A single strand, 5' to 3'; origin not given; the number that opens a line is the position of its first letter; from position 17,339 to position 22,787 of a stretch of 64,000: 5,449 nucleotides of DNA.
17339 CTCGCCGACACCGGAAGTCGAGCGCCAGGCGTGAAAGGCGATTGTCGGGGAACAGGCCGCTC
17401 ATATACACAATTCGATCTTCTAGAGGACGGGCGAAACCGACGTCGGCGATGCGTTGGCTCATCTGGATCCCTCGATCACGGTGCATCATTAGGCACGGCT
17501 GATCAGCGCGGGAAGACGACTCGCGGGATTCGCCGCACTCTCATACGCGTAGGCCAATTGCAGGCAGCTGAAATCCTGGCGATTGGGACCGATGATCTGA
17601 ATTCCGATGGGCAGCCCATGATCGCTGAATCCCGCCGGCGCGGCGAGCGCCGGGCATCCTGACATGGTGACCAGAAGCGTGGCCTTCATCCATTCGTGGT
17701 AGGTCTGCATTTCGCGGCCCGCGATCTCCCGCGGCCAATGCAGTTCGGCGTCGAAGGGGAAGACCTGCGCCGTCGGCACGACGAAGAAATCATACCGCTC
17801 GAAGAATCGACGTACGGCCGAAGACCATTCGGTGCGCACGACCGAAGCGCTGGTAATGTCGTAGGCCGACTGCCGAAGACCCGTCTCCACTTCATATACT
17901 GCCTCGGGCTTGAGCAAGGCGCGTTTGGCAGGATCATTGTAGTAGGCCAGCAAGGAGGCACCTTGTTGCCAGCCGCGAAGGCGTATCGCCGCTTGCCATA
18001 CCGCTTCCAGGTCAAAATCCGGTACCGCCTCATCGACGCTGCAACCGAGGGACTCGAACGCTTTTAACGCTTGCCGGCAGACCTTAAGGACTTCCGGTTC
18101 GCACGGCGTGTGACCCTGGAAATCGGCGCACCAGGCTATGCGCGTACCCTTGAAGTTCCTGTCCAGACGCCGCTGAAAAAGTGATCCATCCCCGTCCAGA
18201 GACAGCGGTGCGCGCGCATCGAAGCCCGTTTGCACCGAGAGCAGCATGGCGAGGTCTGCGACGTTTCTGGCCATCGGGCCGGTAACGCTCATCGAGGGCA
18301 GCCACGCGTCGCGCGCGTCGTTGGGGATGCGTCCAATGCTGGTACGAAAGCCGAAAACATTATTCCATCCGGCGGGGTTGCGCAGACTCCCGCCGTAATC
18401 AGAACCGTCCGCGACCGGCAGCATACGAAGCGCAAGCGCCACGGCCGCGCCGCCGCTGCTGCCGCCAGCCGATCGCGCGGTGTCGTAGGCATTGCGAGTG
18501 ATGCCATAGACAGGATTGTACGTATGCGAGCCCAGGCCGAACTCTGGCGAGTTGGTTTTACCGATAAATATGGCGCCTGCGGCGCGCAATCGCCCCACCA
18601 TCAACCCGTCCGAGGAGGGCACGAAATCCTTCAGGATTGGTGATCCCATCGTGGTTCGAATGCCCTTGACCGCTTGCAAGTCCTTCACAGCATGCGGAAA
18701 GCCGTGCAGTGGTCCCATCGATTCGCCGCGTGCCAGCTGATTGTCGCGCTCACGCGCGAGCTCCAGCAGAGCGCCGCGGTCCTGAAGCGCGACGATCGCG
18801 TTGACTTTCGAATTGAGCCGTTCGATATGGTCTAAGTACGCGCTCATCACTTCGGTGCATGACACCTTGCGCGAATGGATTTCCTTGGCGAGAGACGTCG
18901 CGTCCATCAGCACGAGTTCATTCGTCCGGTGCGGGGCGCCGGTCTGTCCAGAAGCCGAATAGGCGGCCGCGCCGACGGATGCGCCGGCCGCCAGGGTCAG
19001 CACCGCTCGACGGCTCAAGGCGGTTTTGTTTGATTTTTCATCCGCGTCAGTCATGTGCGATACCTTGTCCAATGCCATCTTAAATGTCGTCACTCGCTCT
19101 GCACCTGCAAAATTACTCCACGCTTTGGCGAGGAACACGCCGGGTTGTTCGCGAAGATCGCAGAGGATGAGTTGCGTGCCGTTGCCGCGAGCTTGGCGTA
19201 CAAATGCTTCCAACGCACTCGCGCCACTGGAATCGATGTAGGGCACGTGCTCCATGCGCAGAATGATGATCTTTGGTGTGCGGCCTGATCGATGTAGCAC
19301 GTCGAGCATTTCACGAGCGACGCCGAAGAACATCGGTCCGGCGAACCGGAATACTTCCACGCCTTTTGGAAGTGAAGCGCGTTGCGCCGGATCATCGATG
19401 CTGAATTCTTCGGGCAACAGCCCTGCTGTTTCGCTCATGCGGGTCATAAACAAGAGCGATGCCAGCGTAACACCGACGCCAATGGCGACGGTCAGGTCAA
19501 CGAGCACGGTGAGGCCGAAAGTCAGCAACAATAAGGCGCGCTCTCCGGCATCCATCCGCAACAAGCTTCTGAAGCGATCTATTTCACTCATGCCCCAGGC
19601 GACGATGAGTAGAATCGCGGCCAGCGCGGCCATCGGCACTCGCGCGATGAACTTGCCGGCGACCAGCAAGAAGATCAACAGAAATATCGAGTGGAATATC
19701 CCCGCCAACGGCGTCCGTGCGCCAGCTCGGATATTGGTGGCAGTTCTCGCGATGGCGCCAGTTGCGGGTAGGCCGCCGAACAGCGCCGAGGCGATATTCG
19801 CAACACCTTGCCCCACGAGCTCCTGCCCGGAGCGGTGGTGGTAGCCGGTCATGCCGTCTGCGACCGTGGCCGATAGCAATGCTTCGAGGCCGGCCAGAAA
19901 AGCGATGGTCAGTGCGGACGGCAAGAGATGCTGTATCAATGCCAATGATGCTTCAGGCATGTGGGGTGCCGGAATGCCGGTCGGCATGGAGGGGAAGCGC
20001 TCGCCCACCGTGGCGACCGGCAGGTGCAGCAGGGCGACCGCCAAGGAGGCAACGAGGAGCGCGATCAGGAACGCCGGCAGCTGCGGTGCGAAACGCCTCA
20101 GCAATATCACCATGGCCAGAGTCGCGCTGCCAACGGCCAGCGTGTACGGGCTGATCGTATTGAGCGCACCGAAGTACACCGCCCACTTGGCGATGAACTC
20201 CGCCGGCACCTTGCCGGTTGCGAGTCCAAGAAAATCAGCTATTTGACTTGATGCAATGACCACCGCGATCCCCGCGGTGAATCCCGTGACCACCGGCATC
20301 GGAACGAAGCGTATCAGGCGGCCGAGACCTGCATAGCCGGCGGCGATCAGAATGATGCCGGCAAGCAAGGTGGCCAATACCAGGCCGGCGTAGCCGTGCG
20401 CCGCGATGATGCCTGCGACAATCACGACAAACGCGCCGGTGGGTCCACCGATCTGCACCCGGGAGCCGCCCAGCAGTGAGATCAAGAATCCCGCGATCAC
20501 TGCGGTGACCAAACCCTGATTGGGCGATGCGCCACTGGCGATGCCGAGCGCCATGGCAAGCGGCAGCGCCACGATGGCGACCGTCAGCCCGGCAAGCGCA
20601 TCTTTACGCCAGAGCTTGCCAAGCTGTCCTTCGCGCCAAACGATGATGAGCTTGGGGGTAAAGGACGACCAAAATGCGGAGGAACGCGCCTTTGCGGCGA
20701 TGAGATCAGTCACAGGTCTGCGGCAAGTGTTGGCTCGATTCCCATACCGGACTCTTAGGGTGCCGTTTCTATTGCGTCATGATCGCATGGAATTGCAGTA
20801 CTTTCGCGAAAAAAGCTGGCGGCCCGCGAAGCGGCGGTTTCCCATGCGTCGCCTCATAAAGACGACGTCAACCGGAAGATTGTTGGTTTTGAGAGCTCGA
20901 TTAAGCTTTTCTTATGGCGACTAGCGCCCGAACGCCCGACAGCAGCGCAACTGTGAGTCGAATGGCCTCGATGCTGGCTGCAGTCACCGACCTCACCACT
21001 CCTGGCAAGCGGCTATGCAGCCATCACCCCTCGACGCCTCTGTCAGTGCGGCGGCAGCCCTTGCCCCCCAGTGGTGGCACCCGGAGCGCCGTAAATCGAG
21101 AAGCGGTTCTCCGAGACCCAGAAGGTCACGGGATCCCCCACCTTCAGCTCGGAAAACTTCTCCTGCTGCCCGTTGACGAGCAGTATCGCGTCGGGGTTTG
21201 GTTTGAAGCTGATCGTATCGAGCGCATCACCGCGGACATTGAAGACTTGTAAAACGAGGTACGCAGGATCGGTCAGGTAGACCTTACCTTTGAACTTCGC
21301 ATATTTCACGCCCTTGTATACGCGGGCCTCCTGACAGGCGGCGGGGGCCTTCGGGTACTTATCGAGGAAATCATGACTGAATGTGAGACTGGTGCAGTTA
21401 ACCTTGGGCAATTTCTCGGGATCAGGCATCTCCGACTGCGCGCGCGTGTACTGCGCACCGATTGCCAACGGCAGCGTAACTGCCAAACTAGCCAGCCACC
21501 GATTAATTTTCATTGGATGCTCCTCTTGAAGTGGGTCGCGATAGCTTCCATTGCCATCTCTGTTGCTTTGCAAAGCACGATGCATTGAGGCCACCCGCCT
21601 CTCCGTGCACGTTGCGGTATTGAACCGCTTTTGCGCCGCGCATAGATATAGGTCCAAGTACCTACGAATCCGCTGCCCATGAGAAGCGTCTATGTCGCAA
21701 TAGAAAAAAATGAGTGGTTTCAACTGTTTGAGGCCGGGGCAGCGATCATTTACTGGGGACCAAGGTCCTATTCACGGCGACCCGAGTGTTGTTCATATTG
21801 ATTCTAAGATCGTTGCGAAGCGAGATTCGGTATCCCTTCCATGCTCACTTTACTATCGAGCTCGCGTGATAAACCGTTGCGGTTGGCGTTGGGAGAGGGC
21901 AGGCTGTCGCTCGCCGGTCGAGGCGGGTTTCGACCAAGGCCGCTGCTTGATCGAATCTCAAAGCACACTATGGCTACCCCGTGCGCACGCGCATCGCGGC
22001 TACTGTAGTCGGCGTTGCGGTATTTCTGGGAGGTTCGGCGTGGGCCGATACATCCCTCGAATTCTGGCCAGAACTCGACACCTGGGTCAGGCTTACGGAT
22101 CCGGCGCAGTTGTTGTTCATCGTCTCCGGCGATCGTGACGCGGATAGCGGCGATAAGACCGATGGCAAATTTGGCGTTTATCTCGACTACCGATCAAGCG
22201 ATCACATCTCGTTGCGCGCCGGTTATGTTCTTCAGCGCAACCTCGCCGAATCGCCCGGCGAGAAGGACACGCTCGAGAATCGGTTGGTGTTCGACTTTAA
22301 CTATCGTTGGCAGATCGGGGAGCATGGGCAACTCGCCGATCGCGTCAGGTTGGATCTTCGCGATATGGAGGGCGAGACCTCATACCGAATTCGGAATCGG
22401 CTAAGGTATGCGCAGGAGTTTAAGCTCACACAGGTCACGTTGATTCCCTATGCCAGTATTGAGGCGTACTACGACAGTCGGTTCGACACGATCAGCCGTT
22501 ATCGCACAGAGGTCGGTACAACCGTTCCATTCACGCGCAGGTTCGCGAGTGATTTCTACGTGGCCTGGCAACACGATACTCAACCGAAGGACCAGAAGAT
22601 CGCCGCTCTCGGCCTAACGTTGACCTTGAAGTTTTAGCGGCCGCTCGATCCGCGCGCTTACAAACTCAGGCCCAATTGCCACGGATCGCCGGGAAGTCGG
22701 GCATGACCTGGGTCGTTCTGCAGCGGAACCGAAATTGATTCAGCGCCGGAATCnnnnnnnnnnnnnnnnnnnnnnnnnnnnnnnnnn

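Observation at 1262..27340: Recurrent DosR-box-like palindrome GGACC-WW-GGTCC in at least eight promoter regions: a candidate regulon of the local FixJ/NarL-type regulator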

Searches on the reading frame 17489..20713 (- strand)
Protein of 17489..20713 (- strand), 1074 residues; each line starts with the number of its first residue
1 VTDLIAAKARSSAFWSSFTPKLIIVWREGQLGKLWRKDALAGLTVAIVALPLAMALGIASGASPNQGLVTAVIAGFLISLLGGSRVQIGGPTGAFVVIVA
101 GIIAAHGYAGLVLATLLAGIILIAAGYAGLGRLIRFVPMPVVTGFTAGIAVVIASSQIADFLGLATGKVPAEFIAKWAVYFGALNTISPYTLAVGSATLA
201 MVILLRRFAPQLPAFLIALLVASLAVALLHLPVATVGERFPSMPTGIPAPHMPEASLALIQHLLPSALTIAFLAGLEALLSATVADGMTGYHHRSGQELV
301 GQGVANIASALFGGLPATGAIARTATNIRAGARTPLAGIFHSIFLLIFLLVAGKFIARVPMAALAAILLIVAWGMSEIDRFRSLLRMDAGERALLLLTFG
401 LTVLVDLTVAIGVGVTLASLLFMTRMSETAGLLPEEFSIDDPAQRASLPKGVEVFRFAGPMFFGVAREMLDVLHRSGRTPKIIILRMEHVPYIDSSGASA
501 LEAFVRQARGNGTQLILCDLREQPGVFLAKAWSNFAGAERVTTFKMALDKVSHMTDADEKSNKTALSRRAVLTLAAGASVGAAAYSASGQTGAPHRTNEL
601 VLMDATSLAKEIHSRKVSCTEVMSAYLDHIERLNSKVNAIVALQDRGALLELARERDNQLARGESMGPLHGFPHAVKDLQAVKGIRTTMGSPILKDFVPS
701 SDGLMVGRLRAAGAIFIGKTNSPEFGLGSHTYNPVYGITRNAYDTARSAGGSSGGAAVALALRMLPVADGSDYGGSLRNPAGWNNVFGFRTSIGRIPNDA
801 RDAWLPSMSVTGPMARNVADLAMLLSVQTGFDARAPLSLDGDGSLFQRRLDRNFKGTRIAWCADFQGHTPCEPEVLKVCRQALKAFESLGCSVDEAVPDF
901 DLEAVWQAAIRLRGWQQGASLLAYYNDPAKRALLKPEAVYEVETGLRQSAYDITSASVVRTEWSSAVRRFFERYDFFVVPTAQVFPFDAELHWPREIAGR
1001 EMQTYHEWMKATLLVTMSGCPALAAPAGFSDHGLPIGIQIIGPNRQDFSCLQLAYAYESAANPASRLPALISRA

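Call 7: search_protein_families(library=pfam, proteins=[window:17489-20713:-], max_evalue=0.01)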
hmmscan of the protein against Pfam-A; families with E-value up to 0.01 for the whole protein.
window:17489-20713:- (1074 aa): 4 families
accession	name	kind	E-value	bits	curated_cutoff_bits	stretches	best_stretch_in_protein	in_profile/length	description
PF01425.27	Amidase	-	1.5e-90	304.8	27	1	621-1051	1-445/445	Amidase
PF00916.26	Sulfate_transp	-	1.1e-82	278.3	23.2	1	36-395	2-377/380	Sulfate permease family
PF01740.26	STAS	-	6.7e-13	48.8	22.6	1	450-524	8-84/106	STAS domain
PF16983.11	MFS_MOT1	-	0.00043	21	30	1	281-373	25-109/111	Molybdate transporter of MFS superfamily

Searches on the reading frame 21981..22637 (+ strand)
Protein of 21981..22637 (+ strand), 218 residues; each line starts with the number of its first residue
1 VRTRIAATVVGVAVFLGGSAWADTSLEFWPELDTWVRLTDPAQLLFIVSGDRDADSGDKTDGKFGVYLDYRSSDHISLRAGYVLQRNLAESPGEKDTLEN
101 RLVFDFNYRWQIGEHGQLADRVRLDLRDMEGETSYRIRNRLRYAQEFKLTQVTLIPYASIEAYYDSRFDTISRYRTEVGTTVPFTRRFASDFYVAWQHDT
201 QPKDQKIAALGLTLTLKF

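Call 7: search_protein_families(library=pfam, proteins=[window:21981-22637:+], max_evalue=0.01)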
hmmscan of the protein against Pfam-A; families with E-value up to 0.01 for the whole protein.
window:21981-22637:+ (218 aa): 2 families
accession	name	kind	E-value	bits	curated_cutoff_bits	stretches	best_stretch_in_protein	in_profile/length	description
PF10677.15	DUF2490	-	3e-16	60.1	29.8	1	53-205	28-183/186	Protein of unknown function (DUF2490)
PF04338.18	DUF481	-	0.00076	20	21.1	0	171-206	160-195/210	Protein of unknown function, DUF481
